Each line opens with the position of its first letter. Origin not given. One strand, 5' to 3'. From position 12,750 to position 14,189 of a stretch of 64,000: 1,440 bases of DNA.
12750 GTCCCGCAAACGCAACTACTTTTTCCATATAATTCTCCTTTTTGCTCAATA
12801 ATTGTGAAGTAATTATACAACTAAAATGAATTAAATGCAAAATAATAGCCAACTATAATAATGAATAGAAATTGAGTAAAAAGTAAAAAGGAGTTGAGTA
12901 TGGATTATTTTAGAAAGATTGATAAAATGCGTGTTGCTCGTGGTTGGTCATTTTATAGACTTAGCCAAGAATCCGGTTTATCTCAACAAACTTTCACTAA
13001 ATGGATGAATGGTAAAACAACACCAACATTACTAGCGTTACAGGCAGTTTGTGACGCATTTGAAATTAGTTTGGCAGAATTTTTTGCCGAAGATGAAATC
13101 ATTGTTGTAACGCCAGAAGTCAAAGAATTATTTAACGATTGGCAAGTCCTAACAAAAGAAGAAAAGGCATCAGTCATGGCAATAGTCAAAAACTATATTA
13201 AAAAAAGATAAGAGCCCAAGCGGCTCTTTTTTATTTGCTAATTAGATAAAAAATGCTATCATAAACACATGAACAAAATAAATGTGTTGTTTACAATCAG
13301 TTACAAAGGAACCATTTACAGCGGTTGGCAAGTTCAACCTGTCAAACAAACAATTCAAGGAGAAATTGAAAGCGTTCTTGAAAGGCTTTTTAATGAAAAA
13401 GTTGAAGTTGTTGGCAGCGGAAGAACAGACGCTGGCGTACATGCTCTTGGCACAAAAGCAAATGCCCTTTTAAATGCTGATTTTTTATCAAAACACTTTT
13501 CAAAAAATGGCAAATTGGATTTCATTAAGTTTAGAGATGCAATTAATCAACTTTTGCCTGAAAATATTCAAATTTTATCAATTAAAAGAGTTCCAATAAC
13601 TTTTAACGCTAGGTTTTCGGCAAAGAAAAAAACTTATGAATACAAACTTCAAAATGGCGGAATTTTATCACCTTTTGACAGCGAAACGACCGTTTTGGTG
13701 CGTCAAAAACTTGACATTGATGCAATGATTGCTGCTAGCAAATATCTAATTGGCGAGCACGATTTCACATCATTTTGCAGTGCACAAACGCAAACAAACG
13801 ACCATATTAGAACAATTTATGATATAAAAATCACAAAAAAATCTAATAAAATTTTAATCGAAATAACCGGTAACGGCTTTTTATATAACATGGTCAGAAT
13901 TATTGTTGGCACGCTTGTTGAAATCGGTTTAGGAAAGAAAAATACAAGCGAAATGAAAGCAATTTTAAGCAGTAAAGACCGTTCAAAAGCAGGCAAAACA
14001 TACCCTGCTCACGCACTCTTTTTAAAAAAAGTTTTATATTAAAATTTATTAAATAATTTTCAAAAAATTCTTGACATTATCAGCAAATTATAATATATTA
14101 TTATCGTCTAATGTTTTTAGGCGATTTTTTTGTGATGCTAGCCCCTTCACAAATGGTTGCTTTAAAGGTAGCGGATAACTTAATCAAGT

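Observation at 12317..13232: Divergent SLOG (DUF1273/YpsA-like) and XRE regulator module bracketed by near-identical 22-nt hairpins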

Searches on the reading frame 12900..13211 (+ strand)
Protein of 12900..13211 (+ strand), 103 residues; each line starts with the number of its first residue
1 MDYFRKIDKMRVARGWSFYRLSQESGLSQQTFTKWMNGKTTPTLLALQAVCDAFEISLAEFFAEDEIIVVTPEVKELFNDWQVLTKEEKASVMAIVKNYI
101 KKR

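Call 4: search_protein_families(library=pfam, proteins=[window:12900-13211:+], max_evalue=1)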
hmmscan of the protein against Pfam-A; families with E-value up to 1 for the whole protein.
window:12900-13211:+ (103 aa): 6 families
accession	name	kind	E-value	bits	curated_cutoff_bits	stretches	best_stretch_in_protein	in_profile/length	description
PF13443.12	HTH_26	-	2.5e-11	44.1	22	1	6-62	1-58/63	Cro/C1-type HTH DNA-binding domain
PF01381.28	HTH_3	-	7.4e-09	35.9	23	1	9-61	3-55/55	Helix-turn-helix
PF13560.12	HTH_31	-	2.1e-06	28.4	27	1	10-60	9-60/64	Helix-turn-helix domain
PF12844.13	HTH_19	-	0.016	15.6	30.2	1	6-62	3-59/64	Helix-turn-helix domain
PF01099.22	Uteroglobin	-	0.09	13.6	24.8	1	52-98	40-86/90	Uteroglobin family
PF13384.12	HTH_23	-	0.11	12.8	24.6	1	11-36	13-38/50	Homeodomain-like domain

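Call 9: search_protein_families(library=ncbifam, proteins=[window:12900-13211:+], max_evalue=1)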
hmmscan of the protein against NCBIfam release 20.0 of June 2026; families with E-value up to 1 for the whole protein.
window:12900-13211:+ (103 aa): 11 families
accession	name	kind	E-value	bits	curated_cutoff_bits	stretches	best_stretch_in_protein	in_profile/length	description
NF041951.1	phage_RstR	subfamily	1.3e-10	41.4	80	1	1-101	1-101/108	RstR family transcriptional repressor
NF007408.0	PRK09943.1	equivalog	1.2e-07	31.5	211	1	5-98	10-100/185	HTH-type transcriptional regulator PuuR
NF006015.0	PRK08154.1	subfamily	2e-05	23.9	204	1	5-98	33-124/314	anaerobic benzoate catabolism transcriptional regulator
TIGR03070.1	couple_hipB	subfamily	4.1e-05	23.4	71.65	1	7-58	7-58/58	type II toxin-antitoxin system Y4mF family antitoxin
NF052239.1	antitox_spr1629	equivalog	0.00054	19.2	335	1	5-69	5-68/377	spr1629 family repressor/antitoxin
NF010465.0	PRK13890.1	equivalog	0.0019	18.3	96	1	3-60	6-63/121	conjugal transfer protein TrbA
NF046032.1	TransRegSlrRBacil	equivalog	0.0021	18.2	250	1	10-70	9-70/149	HTH-type transcriptional regulator SlrR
TIGR02684.1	dnstrm_HI1420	hypoth_equivalog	0.006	16.8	53.7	1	12-59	40-87/89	addiction module antidote protein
TIGR00270.2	TIGR00270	equivalog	0.01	15.7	110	1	2-66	75-139/159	multiprotein bridging factor aMBF1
NF047948.1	male_kill_WMK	equivalog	0.032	13.7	300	1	5-68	8-71/300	WO male-killing family protein Wmk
NF007257.0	PRK09706.1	subfamily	0.071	12.9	101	1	9-66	12-69/135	transcriptional repressor DicA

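Call 11: search_protein_families(library=phrogs, proteins=[window:12900-13211:+], max_evalue=0.01)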
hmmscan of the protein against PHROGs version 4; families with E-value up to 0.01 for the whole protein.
window:12900-13211:+ (103 aa): 13 families
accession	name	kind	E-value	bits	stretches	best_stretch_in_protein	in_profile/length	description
phrog_3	-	transcription regulation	1.3e-10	42.6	1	6-71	92-155/430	transcriptional repressor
phrog_8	-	transcription regulation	3.8e-10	40.7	1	9-79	165-232/346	transcriptional regulator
phrog_2439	-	transcription regulation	1.3e-07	31.9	1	6-99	11-101/367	transcriptional regulator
phrog_2967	-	transcription regulation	6.9e-07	30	1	7-97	15-88/225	transcriptional regulator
phrog_4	-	transcription regulation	7.8e-07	29.4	1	6-68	140-198/400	transcriptional repressor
phrog_3037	-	transcription regulation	4.8e-05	24.2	1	12-58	24-71/189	transcriptional repressor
phrog_4583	-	transcription regulation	7.8e-05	23.6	1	15-65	23-73/81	transcriptional repressor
phrog_1373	-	transcription regulation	8.8e-05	23.5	1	6-66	67-127/166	transcriptional regulator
phrog_2328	-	transcription regulation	0.00049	20.9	1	8-58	21-71/128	transcriptional repressor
phrog_3949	-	transcription regulation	0.00092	20.3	1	20-63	31-74/161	transcriptional repressor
phrog_2104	-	unknown function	0.0035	18.5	1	6-47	43-84/103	-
phrog_4268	-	transcription regulation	0.0047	18.1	1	12-59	45-90/96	transcriptional repressor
phrog_5823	-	transcription regulation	0.006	16.8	1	6-72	10-77/404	transcriptional regulator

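Call 12: search_protein_families(library=padloc, proteins=[window:12900-13211:+], max_evalue=0.01)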
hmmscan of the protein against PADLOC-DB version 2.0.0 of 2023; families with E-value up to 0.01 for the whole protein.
window:12900-13211:+ (103 aa): 12 families
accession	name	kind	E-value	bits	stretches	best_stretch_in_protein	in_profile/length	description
PDLC03951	RmrA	-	1.9e-08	31.7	1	6-79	12-81/400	-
PDLC03954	RmrA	-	1.3e-07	28.9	1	5-98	13-104/380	-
PDLC02926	HTH_VI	-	3.1e-07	28.5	1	6-63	5-62/92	-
PDLC03947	RmrA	-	6.8e-07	26.4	1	6-92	15-99/383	-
PDLC03949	RmrA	-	2.8e-05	21.1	1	9-93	9-91/363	-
PDLC03948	RmrA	-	3.1e-05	21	1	8-90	14-95/397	-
PDLC03944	RmrA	-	8.9e-05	19.7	1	6-71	10-74/384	-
PDLC04142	capH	-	0.00012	21.1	1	6-98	10-97/103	capH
PDLC03945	RmrA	-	0.00061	17.1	1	5-67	5-67/394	-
PDLC04775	PDC-M69A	-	0.0016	16.9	1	6-89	11-93/113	-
PDLC03946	RmrA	-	0.0016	15.3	1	9-92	9-91/357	-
PDLC01528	Csx19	-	0.0045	15.2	1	43-101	44-99/123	CAS-III-D; effector_UNK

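Call 77: search_protein_families(library=pfam, alignment_id=A4, max_evalue=0.001)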
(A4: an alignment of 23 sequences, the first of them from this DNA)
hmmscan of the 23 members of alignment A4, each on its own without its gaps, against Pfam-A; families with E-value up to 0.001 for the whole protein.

A. member 1, seq(103 aa): 3 families
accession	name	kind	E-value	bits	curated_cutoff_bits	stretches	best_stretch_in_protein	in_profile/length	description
PF13443.12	HTH_26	-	2.5e-11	44.1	22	1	6-62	1-58/63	Cro/C1-type HTH DNA-binding domain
PF01381.28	HTH_3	-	7.4e-09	35.9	23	1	9-61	3-55/55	Helix-turn-helix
PF13560.12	HTH_31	-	2.1e-06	28.4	27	1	10-60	9-60/64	Helix-turn-helix domain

B. families by the number of members that match (of 23 scanned): 17 families
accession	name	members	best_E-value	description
PF01381.28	HTH_3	21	1.9e-17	Helix-turn-helix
PF13443.12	HTH_26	16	5.2e-12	Cro/C1-type HTH DNA-binding domain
PF12844.13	HTH_19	13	7.8e-14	Helix-turn-helix domain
PF13560.12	HTH_31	13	2.1e-12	Helix-turn-helix domain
PF13744.12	HTH_37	3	9.6e-07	Helix-turn-helix domain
PF13413.12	HTH_25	2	1.4e-05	Helix-turn-helix domain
PF13384.12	HTH_23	1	1.2e-05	Homeodomain-like domain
PF13412.12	HTH_24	1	5.8e-05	Winged helix-turn-helix DNA-binding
PF10047.15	DUF2281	1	0.00016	Protein of unknown function (DUF2281)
PF22495.2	HTH_92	1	0.00036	RsaL-like HTH domain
PF15943.11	YdaS_toxin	1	0.00037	Bacterial toxin YdaS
PF04218.19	CENP-B_N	1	0.00044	CENP-B N-terminal DNA-binding domain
PF04545.22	Sigma70_r4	1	0.0005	Sigma-70, region 4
PF20317.4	HTH_60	1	0.00054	Helix-turn-helix domain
PF13518.12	HTH_28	1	0.00073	Helix-turn-helix domain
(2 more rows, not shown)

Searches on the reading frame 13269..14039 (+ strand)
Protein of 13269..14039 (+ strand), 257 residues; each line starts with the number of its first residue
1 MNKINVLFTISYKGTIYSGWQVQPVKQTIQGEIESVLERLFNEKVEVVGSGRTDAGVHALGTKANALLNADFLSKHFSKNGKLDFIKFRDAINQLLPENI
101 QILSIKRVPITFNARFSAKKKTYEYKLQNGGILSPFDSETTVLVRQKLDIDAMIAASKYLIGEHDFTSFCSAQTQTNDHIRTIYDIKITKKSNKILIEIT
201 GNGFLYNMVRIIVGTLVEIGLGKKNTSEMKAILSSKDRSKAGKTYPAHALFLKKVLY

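Call 56: find_related_loci(query=window:13269-14039:+, collection=metagenome_contigs, flank=3500)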
Query window:13269-14039:+ (257 aa) in metagenome_contigs; peptide patterns used: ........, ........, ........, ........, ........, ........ (x = any residue, [..] = any of these).
296 stretches matched a pattern; 27 encode a relative of the query (tblastn E <= 1e-3); 27 distinct loci.
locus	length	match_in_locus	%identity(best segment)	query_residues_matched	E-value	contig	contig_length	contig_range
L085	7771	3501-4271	80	1-257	7e-141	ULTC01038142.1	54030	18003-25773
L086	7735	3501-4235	46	2-257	2e-65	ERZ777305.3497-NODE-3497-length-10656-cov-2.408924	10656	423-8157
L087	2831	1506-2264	40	5-257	6e-60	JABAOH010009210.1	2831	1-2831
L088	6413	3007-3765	40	5-257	1e-59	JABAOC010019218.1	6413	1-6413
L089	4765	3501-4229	41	5-257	4e-54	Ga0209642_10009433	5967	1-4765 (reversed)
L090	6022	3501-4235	40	1-257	7e-54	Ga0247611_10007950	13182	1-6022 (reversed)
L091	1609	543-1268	38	5-257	2e-55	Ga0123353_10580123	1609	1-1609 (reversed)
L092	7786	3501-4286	41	5-257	3e-53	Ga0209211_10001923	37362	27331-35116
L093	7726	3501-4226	38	5-257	1e-52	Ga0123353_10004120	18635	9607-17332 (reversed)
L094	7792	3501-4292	40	5-257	2e-52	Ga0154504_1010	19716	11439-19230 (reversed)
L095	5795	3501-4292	40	5-257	2e-52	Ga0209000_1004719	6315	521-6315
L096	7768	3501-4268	39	2-257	1e-49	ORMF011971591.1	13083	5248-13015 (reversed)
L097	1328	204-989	37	3-255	5e-51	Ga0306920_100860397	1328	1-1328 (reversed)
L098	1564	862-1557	38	6-238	8e-50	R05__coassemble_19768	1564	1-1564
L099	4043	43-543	47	91-257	5e-48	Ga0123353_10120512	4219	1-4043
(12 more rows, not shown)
